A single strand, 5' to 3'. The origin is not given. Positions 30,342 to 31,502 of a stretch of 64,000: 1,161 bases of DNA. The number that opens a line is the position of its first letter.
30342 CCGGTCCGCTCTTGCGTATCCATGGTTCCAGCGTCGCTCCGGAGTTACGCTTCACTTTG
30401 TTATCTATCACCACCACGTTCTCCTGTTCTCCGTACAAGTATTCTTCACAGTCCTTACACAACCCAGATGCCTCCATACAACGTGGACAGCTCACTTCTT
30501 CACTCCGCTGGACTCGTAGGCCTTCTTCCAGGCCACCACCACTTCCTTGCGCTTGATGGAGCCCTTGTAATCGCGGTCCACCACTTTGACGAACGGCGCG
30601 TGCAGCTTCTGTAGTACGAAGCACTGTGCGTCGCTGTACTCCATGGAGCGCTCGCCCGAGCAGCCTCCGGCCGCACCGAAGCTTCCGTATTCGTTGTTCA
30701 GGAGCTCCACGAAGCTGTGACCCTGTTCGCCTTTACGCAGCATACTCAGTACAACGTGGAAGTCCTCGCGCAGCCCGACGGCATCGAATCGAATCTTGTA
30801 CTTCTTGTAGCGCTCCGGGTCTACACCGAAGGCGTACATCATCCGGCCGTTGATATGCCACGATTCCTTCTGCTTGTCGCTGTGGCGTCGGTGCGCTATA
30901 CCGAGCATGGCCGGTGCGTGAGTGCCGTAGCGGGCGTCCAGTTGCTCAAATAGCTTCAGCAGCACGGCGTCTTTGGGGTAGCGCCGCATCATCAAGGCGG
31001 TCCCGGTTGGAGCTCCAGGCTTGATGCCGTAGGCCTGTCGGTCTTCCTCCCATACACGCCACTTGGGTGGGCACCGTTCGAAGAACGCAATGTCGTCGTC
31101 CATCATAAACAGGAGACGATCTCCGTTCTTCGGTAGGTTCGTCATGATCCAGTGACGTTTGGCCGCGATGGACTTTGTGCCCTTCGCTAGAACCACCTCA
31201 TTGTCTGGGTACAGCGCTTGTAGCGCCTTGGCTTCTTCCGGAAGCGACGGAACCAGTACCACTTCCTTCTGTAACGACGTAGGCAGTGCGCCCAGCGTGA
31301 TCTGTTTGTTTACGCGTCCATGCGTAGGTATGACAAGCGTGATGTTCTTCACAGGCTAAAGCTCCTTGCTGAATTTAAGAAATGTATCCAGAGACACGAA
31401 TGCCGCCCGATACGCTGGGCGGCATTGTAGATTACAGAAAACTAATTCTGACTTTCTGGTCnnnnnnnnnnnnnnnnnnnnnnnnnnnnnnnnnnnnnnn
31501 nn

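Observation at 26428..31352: Candidate thymidine hypermodification/glycosylation gene cluster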

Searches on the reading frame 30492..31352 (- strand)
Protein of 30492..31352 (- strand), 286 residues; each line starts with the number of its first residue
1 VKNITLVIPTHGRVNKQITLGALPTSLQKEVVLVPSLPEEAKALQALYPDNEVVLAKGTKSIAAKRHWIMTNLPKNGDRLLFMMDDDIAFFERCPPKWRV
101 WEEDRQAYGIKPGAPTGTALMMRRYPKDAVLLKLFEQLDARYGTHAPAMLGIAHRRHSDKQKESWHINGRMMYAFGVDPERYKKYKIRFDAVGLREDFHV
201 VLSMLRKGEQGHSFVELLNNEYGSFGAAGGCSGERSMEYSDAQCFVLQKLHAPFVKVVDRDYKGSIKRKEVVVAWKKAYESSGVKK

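Call 3: search_protein_families(library=pfam, proteins=[window:30492-31352:-], max_evalue=0.1)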
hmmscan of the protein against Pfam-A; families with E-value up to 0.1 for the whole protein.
window:30492-31352:- (286 aa): 1 family
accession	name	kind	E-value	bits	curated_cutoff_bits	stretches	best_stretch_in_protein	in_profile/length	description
PF20691.3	TAGT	-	5.7e-15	56.2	27.5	1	6-221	3-197/205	TET-Associated Glycosyltransferase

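Call 4: search_protein_families(library=phrogs, proteins=[window:30492-31352:-], max_evalue=0.01)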
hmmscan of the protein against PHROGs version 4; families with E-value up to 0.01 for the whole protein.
window:30492-31352:- (286 aa): 1 family
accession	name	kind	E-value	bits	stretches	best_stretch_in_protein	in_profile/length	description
phrog_842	-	other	4.3e-36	126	1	2-281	3-259/270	beta-glucosyl-HMC-alpha-glucosyltransferase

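Call 6: search_protein_families(library=ncbifam, proteins=[window:30492-31352:-], max_evalue=0.1)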
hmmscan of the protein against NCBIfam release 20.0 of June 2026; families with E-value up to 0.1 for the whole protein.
window:30492-31352:- (286 aa): 0 families

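Call 8: search_dna_similar(query=window:30492-31352:-, collection=phages, mode=protein, max_rows=30)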
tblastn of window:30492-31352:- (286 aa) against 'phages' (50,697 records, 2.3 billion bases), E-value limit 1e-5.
Records with a match: 6; places in all: 10; records where one place covers at least 80% of the query: 6.
Best place of each record, by identity: <60% 6.
By first word of the organism name: Ralstonia 2; Brevibacterium 2; Alphaproteobacteria 1; Caudoviricetes 1.
By host as written in the record: - 4; Brevibacterium iodinum ATCC 15728 2.
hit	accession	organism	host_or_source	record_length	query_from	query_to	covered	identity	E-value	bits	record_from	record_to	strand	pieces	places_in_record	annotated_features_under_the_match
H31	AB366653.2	Ralstonia phage phiRSL1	-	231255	2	286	100%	35.2%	9e-44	164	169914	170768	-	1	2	hypothetical protein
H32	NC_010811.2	Ralstonia phage phiRSL1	-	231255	2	286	100%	35.2%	9e-44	164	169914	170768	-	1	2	beta-glucosyl-HMC-alpha-glucosyltransferase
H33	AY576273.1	Alphaproteobacteria phage PhiJL001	-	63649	3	286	99%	31.3%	6e-22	100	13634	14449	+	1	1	glucosyl transferase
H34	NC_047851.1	Brevibacterium phage LuckyBarnes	Brevibacterium iodinum ATCC 15728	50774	1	281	98%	29.3%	4e-21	99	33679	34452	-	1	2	beta-glucosyl-HMC-alpha-glucosyltransferase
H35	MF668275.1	Brevibacterium phage LuckyBarnes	Brevibacterium iodinum ATCC 15728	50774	1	281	98%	29.3%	4e-21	99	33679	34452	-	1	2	glycosyltransferase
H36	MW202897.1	Caudoviricetes sp.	Manatee Spring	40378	2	282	98%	29.1%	4e-23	104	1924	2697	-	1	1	glucosyl transferase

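Call 100: search_solved_structures(query=window:30492-31352:-, max_evalue=1, show_alignments=2)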
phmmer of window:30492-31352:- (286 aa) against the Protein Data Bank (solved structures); distinct sequences matched with E-value up to 1: 1.
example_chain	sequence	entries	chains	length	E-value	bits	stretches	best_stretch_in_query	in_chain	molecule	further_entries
3sqg_C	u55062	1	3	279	0.053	16.1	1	75-132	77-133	Methyl-coenzyme M reductase, gamma subunit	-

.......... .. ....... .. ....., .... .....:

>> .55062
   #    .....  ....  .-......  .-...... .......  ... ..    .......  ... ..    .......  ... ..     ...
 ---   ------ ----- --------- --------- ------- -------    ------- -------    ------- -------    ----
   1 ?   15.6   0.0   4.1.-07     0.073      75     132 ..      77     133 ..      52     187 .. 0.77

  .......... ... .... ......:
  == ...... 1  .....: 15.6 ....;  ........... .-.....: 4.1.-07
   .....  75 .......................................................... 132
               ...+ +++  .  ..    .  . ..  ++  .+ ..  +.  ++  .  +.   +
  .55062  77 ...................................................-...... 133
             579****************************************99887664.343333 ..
